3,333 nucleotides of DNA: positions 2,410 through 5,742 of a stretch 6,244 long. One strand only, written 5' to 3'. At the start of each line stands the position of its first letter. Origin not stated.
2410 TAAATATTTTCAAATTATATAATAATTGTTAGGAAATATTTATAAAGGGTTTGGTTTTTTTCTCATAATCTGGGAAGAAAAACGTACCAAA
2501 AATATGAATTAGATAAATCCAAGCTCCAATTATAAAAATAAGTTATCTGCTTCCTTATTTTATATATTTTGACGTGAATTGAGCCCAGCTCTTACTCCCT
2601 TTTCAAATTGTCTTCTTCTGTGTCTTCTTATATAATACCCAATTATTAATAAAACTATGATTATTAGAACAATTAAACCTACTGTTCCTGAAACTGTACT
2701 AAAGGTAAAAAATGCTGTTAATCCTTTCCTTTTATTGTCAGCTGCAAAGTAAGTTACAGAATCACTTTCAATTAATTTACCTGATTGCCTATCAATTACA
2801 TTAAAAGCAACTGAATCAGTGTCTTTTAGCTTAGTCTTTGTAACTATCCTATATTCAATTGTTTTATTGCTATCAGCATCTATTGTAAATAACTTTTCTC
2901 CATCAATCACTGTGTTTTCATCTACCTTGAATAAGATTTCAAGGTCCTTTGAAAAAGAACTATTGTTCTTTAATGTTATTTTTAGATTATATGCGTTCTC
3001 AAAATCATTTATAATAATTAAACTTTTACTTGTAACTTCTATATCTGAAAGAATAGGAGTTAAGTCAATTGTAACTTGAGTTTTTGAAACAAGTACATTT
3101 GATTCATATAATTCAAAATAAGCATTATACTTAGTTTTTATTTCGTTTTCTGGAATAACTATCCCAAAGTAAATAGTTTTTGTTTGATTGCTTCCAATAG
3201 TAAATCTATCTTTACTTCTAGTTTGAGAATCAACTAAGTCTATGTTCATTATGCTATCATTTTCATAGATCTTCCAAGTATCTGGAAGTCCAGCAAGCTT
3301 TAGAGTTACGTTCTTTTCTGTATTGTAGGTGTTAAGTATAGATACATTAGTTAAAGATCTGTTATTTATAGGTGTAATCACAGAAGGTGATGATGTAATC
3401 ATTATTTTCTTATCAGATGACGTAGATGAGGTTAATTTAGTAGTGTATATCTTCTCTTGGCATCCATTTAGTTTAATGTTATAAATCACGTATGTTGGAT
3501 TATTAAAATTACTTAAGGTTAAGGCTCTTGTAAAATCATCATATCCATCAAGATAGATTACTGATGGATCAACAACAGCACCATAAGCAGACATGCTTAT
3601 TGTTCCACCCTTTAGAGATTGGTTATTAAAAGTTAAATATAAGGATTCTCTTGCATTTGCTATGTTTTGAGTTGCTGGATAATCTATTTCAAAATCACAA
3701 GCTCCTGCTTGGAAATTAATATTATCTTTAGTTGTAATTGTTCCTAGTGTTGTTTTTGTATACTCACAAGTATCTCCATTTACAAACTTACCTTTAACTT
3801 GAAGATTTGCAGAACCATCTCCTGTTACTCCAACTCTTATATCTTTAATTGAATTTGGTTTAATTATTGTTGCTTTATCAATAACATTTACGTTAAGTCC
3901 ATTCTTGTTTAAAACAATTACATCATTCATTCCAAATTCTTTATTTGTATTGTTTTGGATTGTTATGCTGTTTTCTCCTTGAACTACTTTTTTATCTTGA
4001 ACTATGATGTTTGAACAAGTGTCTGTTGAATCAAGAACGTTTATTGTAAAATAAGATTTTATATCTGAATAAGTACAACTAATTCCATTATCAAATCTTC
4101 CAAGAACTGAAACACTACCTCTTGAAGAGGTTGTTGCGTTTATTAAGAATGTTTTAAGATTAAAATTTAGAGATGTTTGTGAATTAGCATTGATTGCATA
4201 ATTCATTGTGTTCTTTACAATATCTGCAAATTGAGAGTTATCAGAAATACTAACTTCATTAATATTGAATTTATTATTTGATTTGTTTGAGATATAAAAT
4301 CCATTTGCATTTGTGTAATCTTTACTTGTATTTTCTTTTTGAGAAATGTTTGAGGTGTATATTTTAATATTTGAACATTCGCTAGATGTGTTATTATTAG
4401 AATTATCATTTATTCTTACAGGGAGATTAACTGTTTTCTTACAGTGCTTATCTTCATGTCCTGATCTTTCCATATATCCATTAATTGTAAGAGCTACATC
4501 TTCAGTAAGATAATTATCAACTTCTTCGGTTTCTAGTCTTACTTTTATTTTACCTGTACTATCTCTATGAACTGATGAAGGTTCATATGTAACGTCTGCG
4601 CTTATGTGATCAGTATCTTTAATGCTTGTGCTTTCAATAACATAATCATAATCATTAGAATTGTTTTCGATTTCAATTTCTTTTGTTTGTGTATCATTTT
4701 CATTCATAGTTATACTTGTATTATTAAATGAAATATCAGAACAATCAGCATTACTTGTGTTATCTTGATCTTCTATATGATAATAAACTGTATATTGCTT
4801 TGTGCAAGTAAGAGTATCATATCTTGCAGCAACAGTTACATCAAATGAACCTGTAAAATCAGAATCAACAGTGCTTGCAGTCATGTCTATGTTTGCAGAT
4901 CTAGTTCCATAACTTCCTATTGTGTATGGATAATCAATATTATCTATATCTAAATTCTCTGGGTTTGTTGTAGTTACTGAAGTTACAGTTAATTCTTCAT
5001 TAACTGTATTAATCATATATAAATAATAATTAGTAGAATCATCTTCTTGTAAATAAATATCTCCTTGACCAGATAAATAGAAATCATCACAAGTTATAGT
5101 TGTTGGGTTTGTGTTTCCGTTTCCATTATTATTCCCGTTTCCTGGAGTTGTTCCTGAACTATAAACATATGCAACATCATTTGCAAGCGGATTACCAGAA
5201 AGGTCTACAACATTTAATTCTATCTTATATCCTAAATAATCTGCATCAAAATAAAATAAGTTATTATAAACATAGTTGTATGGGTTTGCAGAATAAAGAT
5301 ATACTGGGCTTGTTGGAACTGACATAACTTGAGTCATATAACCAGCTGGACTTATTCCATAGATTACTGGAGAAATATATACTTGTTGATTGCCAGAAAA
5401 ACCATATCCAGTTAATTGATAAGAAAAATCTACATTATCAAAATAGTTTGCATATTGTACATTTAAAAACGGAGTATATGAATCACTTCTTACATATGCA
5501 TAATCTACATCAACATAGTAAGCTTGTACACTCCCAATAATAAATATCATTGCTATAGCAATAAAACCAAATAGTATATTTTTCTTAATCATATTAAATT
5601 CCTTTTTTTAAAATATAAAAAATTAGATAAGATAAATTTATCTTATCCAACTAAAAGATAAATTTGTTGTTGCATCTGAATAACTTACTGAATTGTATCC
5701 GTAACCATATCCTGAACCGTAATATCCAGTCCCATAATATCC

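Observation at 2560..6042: Uncharacterised two-gene envelope cassette: secreted Gly/Tyr protein plus a membrane-anchored stalk protein with a Tyr-rich distal head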

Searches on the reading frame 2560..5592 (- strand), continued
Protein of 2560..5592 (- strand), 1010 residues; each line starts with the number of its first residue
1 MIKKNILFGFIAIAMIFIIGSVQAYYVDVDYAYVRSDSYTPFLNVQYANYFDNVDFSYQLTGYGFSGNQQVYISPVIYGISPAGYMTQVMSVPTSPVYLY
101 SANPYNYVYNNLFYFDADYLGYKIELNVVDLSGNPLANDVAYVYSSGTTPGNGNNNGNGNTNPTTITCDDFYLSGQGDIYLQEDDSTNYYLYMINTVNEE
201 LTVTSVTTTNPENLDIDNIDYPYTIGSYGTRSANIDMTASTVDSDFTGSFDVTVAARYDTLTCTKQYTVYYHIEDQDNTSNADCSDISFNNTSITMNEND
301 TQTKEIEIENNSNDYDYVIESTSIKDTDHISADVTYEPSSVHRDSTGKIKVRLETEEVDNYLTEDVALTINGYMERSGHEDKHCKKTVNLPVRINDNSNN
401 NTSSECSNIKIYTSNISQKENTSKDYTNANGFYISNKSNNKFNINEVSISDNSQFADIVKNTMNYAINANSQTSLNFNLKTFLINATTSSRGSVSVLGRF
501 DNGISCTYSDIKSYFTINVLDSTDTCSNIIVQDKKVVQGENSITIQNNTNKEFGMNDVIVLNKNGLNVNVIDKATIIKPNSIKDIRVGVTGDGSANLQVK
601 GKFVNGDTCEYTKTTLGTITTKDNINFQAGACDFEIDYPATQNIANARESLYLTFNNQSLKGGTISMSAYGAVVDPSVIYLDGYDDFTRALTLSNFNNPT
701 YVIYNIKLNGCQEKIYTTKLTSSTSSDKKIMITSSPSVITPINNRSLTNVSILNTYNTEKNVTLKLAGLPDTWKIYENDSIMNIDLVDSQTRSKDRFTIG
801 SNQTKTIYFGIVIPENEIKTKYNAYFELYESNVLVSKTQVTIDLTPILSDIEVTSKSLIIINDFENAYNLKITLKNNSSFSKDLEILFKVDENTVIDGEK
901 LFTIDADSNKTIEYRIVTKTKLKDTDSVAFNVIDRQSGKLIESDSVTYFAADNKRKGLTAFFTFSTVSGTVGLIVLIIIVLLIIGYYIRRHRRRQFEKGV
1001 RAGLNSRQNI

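Call 77: list_cluster_members(proteins=[P0103, P0059, P0132, P0047, P0117, P0064, P0033, P0040])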
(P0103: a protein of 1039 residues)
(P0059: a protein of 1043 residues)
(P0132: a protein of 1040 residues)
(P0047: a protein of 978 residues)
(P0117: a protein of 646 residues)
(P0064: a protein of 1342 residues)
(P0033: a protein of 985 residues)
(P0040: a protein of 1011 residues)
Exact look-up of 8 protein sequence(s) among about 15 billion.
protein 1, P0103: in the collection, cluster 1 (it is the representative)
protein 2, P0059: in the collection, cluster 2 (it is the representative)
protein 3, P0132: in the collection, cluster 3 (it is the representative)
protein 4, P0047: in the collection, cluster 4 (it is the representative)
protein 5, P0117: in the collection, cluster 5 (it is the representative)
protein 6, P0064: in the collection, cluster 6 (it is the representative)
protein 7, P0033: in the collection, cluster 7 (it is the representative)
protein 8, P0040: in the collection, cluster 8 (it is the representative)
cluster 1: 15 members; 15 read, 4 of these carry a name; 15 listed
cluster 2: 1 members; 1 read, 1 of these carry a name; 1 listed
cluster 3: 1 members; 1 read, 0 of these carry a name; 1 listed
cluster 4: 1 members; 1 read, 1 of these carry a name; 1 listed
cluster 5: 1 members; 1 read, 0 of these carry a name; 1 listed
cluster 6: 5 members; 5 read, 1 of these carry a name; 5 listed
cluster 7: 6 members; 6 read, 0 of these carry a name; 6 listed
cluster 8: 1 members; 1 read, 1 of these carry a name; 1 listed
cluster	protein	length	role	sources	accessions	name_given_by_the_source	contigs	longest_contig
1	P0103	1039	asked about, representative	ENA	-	-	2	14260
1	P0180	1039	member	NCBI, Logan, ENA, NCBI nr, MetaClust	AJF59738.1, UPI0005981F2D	MAG: DSBA-like protein thioredoxin protein [archaeon GW2011_AR10] | status=active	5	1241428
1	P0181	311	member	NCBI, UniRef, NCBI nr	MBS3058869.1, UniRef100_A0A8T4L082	MAG: thioredoxin domain-containing protein [Candidatus Diapherotrites archaeon] | Thioredoxin domain-containing protein n=1 Tax=Candidatus Iainarchaeum sp. TaxID=3101447 ... | thioredoxin domain-containing protein [Candidatus Diapherotrites archaeon]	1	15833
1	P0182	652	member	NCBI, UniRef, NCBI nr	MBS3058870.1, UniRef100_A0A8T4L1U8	MAG: hypothetical protein J4224_00405 [Candidatus Diapherotrites archaeon] | Uncharacterized protein n=1 Tax=Candidatus Iainarchaeum sp. TaxID=3101447 ... | hypothetical protein [Candidatus Diapherotrites archaeon]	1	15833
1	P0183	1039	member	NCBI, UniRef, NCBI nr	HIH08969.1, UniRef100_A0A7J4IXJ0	MAG TPA: thioredoxin domain-containing protein [Candidatus Diapherotrites archaeon] | Thioredoxin domain-containing protein n=1 Tax=Candidatus Iainarchaeum sp. TaxID=3101447 ... | thioredoxin domain-containing protein [Candidatus Diapherotrites archaeon]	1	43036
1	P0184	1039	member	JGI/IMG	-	-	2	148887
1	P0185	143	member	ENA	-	-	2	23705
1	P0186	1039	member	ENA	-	-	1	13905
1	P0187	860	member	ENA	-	-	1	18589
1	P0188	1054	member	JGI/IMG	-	-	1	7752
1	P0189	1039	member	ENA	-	-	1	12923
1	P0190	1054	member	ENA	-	-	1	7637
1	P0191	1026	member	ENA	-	-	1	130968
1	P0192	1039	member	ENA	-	-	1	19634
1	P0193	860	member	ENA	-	-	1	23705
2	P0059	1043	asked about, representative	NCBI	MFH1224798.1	MAG: hypothetical protein V1676_03260 [Candidatus Diapherotrites archaeon]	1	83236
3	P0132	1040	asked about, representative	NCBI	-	-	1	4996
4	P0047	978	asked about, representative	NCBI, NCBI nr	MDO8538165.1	MAG: DUF6049 family protein [archaeon] | DUF6049 family protein [archaeon]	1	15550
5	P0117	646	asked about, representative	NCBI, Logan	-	-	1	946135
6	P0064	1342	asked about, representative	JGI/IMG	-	-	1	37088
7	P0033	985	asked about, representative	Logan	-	-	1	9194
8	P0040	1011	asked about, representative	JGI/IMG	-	hypothetical protein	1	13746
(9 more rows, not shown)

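Call 78: search_protein_families(library=pfam, proteins=[P0103, P0132, P0099, P0093, P0068, P0070], max_evalue=0.01)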
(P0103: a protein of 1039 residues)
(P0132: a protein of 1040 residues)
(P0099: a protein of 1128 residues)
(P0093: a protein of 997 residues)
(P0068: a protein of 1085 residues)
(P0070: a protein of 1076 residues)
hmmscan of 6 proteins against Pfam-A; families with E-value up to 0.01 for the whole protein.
P0103 (1039 aa): 6 families
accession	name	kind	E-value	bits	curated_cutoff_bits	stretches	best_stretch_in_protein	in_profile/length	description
PF13462.12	Thioredoxin_4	-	7.2e-22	78.8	23.2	1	164-323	5-165/165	Thioredoxin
PF01323.26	DSBA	-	1.1e-12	48.6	25.6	1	223-321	91-190/191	DSBA-like thioredoxin domain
PF22544.2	HYDIN_VesB_CFA65-like_Ig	-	7.2e-05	23.4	25.5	1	669-752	8-89/100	HYDIN/CFA65/VesB-like, Ig-like domain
PF17963.7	Big_9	-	0.0001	23.5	23.6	0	332-428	1-88/89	Bacterial Ig domain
PF07610.17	DUF1573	-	0.007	16.8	26.1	0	675-751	13-85/98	Protein of unknown function (DUF1573)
PF23619.1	Ig_VWA7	-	0.009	16.7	27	0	791-870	8-86/104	VWA7 Ig-like domain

P0132 (1040 aa): 4 families
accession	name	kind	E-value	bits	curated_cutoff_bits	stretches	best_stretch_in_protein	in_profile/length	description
PF23722.1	Beta-sand_DEX1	-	2.4e-06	28.5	27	0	245-276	68-99/99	DEX1 beta-sandwich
PF19077.6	Big_13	-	2.8e-06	28.2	27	0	463-507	55-100/102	Bacterial Ig-like domain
PF17963.7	Big_9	-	5e-05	24.5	23.6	2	299-378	15-89/89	Bacterial Ig domain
PF16392.11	DUF5001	-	0.0095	16.4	23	0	677-750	10-71/86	Ig-like domain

P0099 (1128 aa): 1 family
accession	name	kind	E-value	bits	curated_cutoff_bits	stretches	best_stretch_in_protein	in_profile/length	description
PF23722.1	Beta-sand_DEX1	-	7.9e-05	23.6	27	0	279-314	62-97/99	DEX1 beta-sandwich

P0093 (997 aa): 8 families
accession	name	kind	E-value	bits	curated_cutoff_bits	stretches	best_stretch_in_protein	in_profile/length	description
PF02018.23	CBM_4_9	-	1.1e-10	42.5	25.9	1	44-164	4-128/136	Carbohydrate binding domain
PF17963.7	Big_9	-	2.6e-10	41.5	23.6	2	187-283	1-88/89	Bacterial Ig domain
PF23722.1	Beta-sand_DEX1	-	3.3e-07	31.3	27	0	210-284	25-97/99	DEX1 beta-sandwich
PF22637.2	CBM_4_9_1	-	1.3e-05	25.9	27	1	93-181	57-148/148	BppA domain 1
PF12870.14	DUF4878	-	6.8e-05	23.6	24.1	0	475-501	81-107/112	Domain of unknown function (DUF4878)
PF09136.16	Glucodextran_B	-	0.0001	22.6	27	0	244-284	42-80/83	Glucodextranase, domain B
PF05345.18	He_PIG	-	0.00073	20.4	24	0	256-285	66-95/96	Putative Ig domain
PF07495.19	Y_Y_Y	-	0.0063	16.8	26.6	0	256-283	33-60/65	Y_Y_Y domain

P0068 (1085 aa): 3 families
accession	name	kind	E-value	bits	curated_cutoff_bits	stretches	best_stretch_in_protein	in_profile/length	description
PF17963.7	Big_9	-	0.00011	23.4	23.6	1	263-357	1-88/89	Bacterial Ig domain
PF07610.17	DUF1573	-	0.0041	17.5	26.1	0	968-1042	22-95/98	Protein of unknown function (DUF1573)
PF22091.2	DUF6941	-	0.008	17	27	0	228-283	50-107/125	Family of unknown function (DUF6941)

P0070 (1076 aa): 1 family
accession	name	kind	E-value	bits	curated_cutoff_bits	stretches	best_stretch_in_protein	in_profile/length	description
PF07610.17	DUF1573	-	0.00021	21.7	26.1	0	172-246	14-84/98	Protein of unknown function (DUF1573)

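Call 90: search_protein_families(library=phrogs, proteins=[window:2560-5592:-], max_evalue=0.01)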
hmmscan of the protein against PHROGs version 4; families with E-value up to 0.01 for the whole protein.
window:2560-5592:- (1010 aa): 1 family
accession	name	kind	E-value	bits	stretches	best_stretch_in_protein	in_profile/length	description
phrog_1938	-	unknown function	0.0017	19.2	1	906-994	87-182/190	-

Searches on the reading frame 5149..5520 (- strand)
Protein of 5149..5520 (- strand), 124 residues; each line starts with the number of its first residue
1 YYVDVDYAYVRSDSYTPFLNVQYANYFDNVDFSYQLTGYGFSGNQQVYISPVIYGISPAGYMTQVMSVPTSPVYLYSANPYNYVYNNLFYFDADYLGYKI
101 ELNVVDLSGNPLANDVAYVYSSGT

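Call 64: predict_structure(alignment_id=A4)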
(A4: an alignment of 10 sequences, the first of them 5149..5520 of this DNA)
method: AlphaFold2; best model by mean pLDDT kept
length: 124 residues; sequences in the alignment: 10
mean_pLDDT: 92.1   pTM: 0.83
mean pLDDT of the five models: 92.1, 89.0, 84.5, 79.0, 78.5
residues with pLDDT >= 90: 99; 70-90: 23; 50-70: 1; < 50: 1
segments of 3 or more residues with pLDDT < 50: none
pLDDT, mean of each block of 10 residues (from residue 1): 92 93 90 94 92 94 94 92 93 89 95 95 72
secondary structure, 60 per line:
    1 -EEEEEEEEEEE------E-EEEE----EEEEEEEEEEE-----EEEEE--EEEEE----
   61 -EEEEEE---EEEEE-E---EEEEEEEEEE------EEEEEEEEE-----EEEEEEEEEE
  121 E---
elements in order: E2-12 E21-24 E29-39 E45-49 E52-56 E62-67 E71-75 E81-90 E97-105 E111-121

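Call 67: fold_search(model_id=the predicted structure, library=pdb)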
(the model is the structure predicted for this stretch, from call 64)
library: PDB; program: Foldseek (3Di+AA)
matches with E <= 10: 1816; with E <= 0.001: 38
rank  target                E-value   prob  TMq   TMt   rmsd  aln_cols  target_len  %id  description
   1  8q2h                  1.5e-04  1.00  0.51  0.07   6.1       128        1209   15  beta-galactosidase from Bacillus circulans (released 2024-10-16)
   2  7ms2_B                1.9e-04  1.00  0.45  0.12   6.0       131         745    9  Three-dimensional structure of a GH3 Beta-glucosidase from Clostridium thermocellum in complex with glycerol (released 2022-05-18)
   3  8dky_A                2.1e-04  1.00  0.61  0.54   4.4       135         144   10  Crystal structure of the Aquifex aeolicus Wzt Carbohydrate Binding Domain bound to 3-O-methyl-D-mannose (released 2022-09-21)
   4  8dhl_B                2.6e-04  1.00  0.59  0.10   4.7       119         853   16  Tannerella forsythia beta-glucuronidase (L2) (released 2023-05-17)
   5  6d8g_B                2.7e-04  1.00  0.62  0.11   4.7       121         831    9  D341A D367A calcium binding mutant of Bacteroides uniformis beta-glucuronidase 2 (released 2018-10-17)
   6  3n6y_B                3.7e-04  1.00  0.41  0.41   7.5       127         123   15  Crystal structure of an immunoglobulin-like protein (PA1606) from PSEUDOMONAS AERUGINOSA at 1.50 A resolution (released 2010-07-21)
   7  5uj6_A                3.9e-04  1.00  0.62  0.11   4.8       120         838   10  Crystal Structure of Bacteroides Uniformis beta-glucuronidase (released 2017-06-28)
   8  5uj6_B                4.1e-04  1.00  0.67  0.11   2.9       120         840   10  Crystal Structure of Bacteroides Uniformis beta-glucuronidase (released 2017-06-28)
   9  2n80_MODEL_1_B        4.1e-04  1.00  0.70  0.53   3.1       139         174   10  p75NTR DD:RhoGDI (released 2015-12-23)
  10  4ypj_A                4.1e-04  1.00  0.51  0.10   6.8       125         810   15  X-ray Structure of The Mutant of Glycoside Hydrolase (released 2015-04-29)
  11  8j9f_C                4.4e-04  1.00  0.54  0.12   5.3       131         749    8  Structure of STG-hydrolyzing beta-glucosidase 1 (PSTG1) (released 2024-04-10)
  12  8j9f_B                4.4e-04  1.00  0.52  0.12   5.3       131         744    9  Structure of STG-hydrolyzing beta-glucosidase 1 (PSTG1) (released 2024-04-10)
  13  1ft0_A                4.6e-04  1.00  0.64  0.62   3.9       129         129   11  CRYSTAL STRUCTURE OF TRUNCATED HUMAN RHOGDI K113A MUTANT (released 2001-05-02)
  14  7ms2_A                4.6e-04  1.00  0.49  0.12   5.4       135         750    9  Three-dimensional structure of a GH3 Beta-glucosidase from Clostridium thermocellum in complex with glycerol (released 2022-05-18)
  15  1nep                  5.1e-04  1.00  0.62  0.60   4.1       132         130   13  Crystal Structure Analysis of the Bovine NPC2 (Niemann-Pick C2) Protein (released 2003-01-28)
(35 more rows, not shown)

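Call 82: fold_search(model_id=the predicted structure, library=viral)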
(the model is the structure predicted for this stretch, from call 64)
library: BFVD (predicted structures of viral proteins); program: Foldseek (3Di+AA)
matches with E <= 10: 1284; with E <= 0.001: 5
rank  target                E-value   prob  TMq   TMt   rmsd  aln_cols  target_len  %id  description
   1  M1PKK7                1.3e-04  1.00  0.56  0.50   4.4       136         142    9  (no name in the UniProt tables at hand)
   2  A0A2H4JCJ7            1.3e-04  1.00  0.50  0.46   6.7       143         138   13  Uncharacterized protein [uncultured Caudovirales phage]
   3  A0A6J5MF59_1          5.9e-04  1.00  0.51  0.10   6.8       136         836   14  Uncharacterized protein [uncultured Caudovirales phage]
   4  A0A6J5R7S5            6.2e-04  1.00  0.55  0.13   4.1       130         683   15  Peptidase S8/S53 domain containing protein [uncultured Caudovirales phage]
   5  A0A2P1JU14            6.2e-04  1.00  0.55  0.52   6.2       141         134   14  Uncharacterized protein [Anoxybacillus phage A403]
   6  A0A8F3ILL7            1.1e-03  1.00  0.54  0.46   4.8       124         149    9  (no name in the UniProt tables at hand)
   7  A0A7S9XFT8            1.1e-03  1.00  0.60  0.38   6.9       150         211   12  Uncharacterized protein [Virus NIOZ-UU159]
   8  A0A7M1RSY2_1          1.2e-03  1.00  0.51  0.07   5.5       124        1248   11  Spore coat protein-like protein [uncultured phage cr124_1]
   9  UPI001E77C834         1.7e-03  1.00  0.44  0.32   7.3       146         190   13  (no name look-up for this kind of identifier)
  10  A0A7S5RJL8            2.1e-03  1.00  0.49  0.35   6.8       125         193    9  (no name in the UniProt tables at hand)
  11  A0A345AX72            2.5e-03  1.00  0.55  0.52   4.6       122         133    9  (no name in the UniProt tables at hand)
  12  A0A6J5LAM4            2.8e-03  1.00  0.51  0.45   5.9       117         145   10  Uncharacterized protein [uncultured Caudovirales phage]
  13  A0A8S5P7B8            2.8e-03  1.00  0.48  0.15   6.6       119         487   20  Fibronectin type-III domain-containing protein [Siphoviridae sp. ctsUY14]
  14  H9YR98                2.9e-03  0.94  0.34  0.25   9.1       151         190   10  (no name in the UniProt tables at hand)
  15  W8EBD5                3.2e-03  0.99  0.40  0.37  13.1       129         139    8  (no name in the UniProt tables at hand)
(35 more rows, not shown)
